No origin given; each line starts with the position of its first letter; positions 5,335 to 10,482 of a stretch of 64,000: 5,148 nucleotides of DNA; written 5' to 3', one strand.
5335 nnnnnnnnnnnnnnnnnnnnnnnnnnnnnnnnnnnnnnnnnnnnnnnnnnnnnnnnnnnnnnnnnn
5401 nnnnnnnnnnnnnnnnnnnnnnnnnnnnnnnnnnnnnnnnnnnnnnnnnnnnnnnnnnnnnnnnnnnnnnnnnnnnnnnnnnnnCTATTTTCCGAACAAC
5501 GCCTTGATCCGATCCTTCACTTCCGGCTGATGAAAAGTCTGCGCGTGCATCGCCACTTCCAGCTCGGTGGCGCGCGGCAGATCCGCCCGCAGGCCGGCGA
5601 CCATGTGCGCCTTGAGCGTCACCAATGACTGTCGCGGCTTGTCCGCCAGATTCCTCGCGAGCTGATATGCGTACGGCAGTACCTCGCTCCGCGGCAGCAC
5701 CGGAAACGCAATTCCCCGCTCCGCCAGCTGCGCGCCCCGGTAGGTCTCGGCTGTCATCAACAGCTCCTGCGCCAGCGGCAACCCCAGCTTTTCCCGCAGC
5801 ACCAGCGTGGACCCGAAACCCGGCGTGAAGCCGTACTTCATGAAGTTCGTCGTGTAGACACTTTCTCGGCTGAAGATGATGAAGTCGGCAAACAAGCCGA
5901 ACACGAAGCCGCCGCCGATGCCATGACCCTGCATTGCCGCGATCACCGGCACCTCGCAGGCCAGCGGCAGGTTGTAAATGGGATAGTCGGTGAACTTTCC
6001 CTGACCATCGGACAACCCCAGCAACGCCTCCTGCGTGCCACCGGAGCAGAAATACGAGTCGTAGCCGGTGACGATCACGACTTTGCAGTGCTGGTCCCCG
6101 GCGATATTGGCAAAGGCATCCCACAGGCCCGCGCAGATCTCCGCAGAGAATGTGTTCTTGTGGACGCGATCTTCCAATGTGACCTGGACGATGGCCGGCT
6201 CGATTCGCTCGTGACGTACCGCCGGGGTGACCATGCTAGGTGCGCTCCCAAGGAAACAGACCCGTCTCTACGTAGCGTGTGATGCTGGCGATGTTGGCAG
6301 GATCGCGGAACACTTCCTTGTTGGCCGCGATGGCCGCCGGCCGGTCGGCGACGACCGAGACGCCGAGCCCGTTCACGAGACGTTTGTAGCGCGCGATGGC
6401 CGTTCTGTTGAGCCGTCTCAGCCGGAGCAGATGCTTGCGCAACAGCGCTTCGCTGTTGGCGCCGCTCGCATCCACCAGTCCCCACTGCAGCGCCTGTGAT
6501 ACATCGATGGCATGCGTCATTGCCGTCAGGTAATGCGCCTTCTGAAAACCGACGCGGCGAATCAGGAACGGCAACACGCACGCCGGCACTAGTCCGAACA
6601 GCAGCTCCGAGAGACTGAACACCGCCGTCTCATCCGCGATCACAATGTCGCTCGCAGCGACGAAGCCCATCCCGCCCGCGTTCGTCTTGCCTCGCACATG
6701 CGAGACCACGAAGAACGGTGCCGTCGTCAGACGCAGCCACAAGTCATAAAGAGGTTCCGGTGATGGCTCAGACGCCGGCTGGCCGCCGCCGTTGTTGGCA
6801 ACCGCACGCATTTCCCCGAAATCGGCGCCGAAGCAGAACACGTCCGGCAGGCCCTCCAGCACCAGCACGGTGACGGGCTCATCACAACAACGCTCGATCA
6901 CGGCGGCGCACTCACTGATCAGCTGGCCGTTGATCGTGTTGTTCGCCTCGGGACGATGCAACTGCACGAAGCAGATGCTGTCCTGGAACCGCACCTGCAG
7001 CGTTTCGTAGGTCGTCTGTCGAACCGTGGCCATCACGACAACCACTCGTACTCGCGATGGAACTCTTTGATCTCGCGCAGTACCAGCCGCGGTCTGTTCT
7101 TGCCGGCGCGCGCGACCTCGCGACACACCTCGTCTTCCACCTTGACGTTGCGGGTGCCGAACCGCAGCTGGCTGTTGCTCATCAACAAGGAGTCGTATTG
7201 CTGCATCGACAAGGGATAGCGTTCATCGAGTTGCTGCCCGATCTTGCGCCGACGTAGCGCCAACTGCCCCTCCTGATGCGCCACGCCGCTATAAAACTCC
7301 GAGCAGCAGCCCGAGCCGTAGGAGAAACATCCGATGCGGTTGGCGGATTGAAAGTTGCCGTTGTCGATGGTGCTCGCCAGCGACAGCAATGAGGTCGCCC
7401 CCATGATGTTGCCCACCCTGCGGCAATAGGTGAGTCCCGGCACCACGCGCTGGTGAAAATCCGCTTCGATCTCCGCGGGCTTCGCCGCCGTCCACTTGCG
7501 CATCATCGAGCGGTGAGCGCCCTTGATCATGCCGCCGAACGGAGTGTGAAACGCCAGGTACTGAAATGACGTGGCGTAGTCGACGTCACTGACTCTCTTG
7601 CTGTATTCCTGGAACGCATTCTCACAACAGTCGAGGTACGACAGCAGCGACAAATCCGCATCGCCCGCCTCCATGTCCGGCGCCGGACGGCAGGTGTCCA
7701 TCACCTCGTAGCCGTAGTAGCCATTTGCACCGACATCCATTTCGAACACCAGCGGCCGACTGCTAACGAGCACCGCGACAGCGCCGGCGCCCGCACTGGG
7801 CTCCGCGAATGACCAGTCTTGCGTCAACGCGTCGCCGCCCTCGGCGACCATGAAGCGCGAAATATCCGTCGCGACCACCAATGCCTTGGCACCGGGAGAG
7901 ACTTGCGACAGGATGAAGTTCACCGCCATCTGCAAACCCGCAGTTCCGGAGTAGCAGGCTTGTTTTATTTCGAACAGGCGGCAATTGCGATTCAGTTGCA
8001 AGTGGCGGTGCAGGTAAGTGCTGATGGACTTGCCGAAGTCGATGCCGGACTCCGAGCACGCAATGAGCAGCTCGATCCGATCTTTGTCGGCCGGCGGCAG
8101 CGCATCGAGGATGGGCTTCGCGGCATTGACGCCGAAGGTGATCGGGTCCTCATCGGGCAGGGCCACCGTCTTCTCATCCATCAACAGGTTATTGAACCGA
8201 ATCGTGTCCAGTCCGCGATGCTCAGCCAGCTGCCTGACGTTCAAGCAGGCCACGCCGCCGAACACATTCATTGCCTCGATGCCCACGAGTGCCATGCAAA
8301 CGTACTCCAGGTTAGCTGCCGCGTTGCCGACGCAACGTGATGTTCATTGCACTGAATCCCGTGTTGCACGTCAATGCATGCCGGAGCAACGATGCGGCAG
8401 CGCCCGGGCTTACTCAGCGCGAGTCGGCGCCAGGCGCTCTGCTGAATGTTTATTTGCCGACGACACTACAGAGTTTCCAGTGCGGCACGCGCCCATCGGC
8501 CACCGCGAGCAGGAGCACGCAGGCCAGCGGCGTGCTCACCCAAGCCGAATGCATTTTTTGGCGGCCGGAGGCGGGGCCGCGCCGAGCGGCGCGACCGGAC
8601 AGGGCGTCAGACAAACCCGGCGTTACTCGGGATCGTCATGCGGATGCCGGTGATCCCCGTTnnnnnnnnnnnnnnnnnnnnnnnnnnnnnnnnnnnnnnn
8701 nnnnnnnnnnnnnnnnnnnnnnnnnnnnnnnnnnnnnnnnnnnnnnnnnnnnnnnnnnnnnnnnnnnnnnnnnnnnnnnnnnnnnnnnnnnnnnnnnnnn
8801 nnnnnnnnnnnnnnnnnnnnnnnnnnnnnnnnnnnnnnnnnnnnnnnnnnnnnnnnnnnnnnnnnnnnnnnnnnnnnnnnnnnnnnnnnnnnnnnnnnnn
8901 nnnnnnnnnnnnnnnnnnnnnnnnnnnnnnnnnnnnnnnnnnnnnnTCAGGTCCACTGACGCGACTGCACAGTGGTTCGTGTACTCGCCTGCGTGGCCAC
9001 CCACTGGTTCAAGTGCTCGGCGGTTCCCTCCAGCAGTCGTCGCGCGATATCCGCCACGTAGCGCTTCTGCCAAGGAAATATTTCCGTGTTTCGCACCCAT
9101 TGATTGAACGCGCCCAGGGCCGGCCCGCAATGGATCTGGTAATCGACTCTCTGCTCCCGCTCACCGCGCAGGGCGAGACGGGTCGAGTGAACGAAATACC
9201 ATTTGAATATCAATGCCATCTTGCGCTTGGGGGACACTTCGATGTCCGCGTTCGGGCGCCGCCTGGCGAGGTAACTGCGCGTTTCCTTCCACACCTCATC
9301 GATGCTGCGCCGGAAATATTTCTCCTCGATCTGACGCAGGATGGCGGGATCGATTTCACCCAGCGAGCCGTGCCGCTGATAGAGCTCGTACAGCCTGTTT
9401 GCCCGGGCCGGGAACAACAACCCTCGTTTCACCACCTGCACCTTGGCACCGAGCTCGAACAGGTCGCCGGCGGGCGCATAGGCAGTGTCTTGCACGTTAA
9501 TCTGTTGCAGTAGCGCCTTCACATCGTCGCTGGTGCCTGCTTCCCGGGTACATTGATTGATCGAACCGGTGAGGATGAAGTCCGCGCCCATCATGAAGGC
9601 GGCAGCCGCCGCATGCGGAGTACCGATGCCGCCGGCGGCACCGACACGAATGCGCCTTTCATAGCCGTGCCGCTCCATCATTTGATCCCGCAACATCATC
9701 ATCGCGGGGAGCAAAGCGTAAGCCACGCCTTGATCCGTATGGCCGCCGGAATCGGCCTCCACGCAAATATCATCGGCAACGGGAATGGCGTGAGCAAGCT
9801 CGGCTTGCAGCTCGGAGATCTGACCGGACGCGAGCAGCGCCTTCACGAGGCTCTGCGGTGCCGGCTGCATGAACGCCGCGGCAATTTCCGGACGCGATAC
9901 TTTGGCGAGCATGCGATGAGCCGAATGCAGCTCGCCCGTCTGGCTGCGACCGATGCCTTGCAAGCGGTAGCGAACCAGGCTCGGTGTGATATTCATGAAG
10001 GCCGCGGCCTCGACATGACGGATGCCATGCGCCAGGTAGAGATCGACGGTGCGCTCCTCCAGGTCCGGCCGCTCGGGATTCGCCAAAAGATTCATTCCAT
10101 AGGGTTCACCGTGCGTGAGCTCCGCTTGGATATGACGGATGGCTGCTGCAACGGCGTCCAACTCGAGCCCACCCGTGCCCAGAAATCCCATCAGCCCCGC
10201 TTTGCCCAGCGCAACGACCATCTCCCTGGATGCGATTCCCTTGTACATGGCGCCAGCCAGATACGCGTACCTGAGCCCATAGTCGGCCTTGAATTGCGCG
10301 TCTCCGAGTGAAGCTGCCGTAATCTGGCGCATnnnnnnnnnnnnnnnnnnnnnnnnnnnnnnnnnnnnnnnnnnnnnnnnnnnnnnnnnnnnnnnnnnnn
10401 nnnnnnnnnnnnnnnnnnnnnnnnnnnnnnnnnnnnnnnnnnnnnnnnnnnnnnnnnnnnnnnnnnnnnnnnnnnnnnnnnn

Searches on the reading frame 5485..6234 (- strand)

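Call 19: search_protein_families(library=pfam, proteins=[window:5485-6234:-], max_evalue=0.00001)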
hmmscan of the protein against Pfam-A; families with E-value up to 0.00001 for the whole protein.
window:5485-6234:- (249 aa): 2 families
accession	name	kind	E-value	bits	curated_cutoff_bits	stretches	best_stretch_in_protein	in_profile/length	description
PF00378.25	ECH_1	-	4.5e-59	200.2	27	1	11-242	2-236/251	Enoyl-CoA hydratase/isomerase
PF16113.10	ECH_2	-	1.4e-14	54.8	27.2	1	18-246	4-238/335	Enoyl-CoA hydratase/isomerase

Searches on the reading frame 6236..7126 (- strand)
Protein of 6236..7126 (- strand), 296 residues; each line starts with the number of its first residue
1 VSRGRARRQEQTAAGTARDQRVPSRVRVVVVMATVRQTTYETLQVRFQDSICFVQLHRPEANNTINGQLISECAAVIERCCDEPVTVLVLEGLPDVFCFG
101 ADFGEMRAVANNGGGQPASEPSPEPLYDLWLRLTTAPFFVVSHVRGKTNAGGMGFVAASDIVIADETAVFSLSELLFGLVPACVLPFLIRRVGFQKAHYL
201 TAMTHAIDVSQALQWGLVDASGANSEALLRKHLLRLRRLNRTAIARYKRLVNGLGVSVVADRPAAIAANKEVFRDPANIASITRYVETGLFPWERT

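Call 19: search_protein_families(library=pfam, proteins=[window:6236-7126:-], max_evalue=0.00001)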
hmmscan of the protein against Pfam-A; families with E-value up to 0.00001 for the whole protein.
window:6236-7126:- (296 aa): 2 families
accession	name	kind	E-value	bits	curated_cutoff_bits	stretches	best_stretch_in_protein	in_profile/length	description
PF00378.25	ECH_1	-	4.4e-55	187.2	27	1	47-294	2-249/251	Enoyl-CoA hydratase/isomerase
PF16113.10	ECH_2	-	3e-17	63.6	27.2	1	53-251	3-199/335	Enoyl-CoA hydratase/isomerase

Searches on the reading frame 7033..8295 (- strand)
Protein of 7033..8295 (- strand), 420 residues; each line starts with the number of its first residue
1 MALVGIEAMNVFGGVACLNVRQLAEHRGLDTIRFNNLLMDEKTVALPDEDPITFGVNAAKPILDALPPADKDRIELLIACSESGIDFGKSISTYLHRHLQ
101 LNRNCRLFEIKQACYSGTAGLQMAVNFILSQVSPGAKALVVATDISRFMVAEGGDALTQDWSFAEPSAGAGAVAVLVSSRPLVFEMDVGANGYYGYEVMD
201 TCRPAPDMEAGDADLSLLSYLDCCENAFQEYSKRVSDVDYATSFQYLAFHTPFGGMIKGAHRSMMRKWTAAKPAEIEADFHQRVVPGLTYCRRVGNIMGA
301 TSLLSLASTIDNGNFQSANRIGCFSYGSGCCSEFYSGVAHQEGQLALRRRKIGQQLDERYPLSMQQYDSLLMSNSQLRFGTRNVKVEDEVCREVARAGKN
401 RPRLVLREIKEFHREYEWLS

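Call 19: search_protein_families(library=pfam, proteins=[window:7033-8295:-], max_evalue=0.00001)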
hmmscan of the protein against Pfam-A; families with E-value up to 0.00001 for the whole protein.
window:7033-8295:- (420 aa): 2 families
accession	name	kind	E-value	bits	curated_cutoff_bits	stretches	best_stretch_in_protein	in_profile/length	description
PF08540.16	HMG_CoA_synt_C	-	4e-14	53.3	25.1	1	276-373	135-240/280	Hydroxymethylglutaryl-coenzyme A synthase C terminal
PF01154.23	HMG_CoA_synt_N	-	2.5e-09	37.7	25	1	4-178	5-170/174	Hydroxymethylglutaryl-coenzyme A synthase N terminal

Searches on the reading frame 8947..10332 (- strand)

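Call 19: search_protein_families(library=pfam, proteins=[window:8947-10332:-], max_evalue=0.00001)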
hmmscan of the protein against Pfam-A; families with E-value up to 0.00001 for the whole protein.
window:8947-10332:- (461 aa): 2 families
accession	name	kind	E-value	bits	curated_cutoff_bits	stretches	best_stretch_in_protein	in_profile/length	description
PF21607.2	FabD_helical_ins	-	5.1e-28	97.5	27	1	321-398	1-80/80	[Acyl-carrier-protein] S-malonyltransferase, inserted helical domain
PF03060.21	NMO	-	1.9e-11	44.4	28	1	27-284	16-250/331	Nitronate monooxygenase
